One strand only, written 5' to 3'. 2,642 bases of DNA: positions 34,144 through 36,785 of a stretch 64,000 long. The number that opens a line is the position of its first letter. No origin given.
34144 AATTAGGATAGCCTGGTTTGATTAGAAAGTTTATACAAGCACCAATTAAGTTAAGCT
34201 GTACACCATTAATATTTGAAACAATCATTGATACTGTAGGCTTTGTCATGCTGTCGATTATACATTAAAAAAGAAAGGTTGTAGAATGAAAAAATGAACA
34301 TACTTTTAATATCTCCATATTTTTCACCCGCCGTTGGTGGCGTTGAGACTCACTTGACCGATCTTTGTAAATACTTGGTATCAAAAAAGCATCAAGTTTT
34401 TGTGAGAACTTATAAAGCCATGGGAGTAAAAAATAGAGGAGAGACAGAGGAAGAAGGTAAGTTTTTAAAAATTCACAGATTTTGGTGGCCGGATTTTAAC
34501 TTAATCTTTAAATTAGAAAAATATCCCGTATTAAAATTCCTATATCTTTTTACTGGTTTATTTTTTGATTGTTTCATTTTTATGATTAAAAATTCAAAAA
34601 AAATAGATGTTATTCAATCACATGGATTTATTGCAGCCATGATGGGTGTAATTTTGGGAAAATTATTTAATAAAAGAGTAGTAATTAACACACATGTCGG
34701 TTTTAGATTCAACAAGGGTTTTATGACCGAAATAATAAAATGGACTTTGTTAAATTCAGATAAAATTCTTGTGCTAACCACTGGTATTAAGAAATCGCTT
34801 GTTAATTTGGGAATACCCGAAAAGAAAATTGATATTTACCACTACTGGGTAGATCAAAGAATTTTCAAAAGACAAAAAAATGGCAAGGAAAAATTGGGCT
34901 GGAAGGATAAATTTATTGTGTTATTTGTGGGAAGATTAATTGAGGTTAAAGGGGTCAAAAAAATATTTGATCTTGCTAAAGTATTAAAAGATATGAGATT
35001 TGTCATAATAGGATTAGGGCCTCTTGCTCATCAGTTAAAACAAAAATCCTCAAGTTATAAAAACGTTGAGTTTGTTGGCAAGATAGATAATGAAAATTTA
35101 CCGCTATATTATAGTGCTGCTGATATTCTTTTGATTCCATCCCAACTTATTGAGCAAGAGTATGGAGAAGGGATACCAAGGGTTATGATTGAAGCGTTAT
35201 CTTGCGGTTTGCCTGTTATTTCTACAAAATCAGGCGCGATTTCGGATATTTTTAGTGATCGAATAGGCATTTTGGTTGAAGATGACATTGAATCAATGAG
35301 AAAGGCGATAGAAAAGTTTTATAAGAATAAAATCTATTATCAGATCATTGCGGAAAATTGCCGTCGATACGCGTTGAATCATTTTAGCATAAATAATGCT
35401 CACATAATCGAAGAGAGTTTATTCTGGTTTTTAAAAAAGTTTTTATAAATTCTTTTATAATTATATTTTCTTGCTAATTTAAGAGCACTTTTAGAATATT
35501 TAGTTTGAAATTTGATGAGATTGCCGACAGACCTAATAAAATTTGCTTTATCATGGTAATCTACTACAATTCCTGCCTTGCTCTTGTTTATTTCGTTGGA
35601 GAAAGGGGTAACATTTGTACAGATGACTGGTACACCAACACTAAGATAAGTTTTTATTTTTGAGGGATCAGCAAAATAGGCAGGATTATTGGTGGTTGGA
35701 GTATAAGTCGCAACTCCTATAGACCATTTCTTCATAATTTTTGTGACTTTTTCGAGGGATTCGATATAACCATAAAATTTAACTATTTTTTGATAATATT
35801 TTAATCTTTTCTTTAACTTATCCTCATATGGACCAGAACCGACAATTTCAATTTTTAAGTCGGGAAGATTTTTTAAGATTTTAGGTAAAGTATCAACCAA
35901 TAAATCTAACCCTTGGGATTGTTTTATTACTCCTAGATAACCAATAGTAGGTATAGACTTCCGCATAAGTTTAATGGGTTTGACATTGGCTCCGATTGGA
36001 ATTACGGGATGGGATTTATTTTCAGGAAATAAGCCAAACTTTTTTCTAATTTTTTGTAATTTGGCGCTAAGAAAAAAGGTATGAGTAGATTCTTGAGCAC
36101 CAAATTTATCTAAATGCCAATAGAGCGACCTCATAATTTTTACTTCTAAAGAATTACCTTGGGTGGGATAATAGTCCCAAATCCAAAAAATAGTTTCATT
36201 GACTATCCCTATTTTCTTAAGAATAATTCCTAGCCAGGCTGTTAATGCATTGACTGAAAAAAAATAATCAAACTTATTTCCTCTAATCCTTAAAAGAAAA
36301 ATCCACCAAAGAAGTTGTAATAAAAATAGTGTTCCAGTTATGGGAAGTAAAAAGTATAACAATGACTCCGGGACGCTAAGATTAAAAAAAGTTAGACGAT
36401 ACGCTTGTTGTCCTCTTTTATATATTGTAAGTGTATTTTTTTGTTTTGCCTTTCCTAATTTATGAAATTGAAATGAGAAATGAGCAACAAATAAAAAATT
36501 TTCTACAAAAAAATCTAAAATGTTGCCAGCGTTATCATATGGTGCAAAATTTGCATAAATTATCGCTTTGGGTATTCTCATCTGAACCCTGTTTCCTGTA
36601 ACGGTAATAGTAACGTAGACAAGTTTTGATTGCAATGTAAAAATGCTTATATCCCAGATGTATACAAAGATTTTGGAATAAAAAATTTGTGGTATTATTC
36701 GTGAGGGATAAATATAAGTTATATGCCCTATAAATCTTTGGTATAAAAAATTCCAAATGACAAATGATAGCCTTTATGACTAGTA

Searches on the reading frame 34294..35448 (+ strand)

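Call 47: search_protein_families(library=pfam, proteins=[window:34294-35448:+], max_evalue=0.001)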
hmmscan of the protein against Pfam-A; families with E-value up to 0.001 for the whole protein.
window:34294-35448:+ (384 aa): 5 families
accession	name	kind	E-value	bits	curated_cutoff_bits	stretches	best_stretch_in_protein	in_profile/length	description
PF00534.26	Glycos_transf_1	-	5.9e-31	107.8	26.4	1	198-357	6-170/172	Glycosyl transferases group 1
PF13692.12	Glyco_trans_1_4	-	5.3e-25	88.8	27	1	207-345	2-142/142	Glycosyl transferases group 1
PF13439.12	Glyco_transf_4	-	2.5e-17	63.8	28.5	1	14-187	1-167/170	Glycosyltransferase Family 4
PF13524.12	Glyco_trans_1_2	-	1.1e-10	42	25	1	227-367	8-136/144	Glycosyl transferase-like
PF13579.12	Glyco_trans_4_4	-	1.1e-09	39.2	29.7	1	15-185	1-158/158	Glycosyl transferase 4-like domain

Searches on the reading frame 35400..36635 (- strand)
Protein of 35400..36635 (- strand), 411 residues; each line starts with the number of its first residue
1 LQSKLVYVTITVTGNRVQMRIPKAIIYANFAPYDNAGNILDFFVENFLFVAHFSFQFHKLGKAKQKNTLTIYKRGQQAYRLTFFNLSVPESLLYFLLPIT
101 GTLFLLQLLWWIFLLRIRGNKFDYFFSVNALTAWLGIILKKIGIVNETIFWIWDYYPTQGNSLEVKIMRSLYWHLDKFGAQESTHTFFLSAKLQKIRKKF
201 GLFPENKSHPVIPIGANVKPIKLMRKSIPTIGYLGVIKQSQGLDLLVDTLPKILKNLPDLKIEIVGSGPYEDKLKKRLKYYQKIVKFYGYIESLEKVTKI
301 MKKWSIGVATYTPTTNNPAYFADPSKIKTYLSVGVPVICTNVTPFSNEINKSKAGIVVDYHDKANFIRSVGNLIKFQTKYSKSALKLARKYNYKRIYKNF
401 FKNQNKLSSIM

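Call 49: search_protein_families(library=pfam, proteins=[window:35400-36635:-], max_evalue=0.001)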
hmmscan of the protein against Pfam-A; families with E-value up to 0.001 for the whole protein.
window:35400-36635:- (411 aa): 2 families
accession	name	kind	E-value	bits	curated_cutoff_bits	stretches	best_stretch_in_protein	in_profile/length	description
PF13692.12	Glyco_trans_1_4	-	1.4e-16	61.5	27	1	229-374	2-140/142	Glycosyl transferases group 1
PF00534.26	Glycos_transf_1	-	5.7e-13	49.2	26.4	1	229-377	16-159/172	Glycosyl transferases group 1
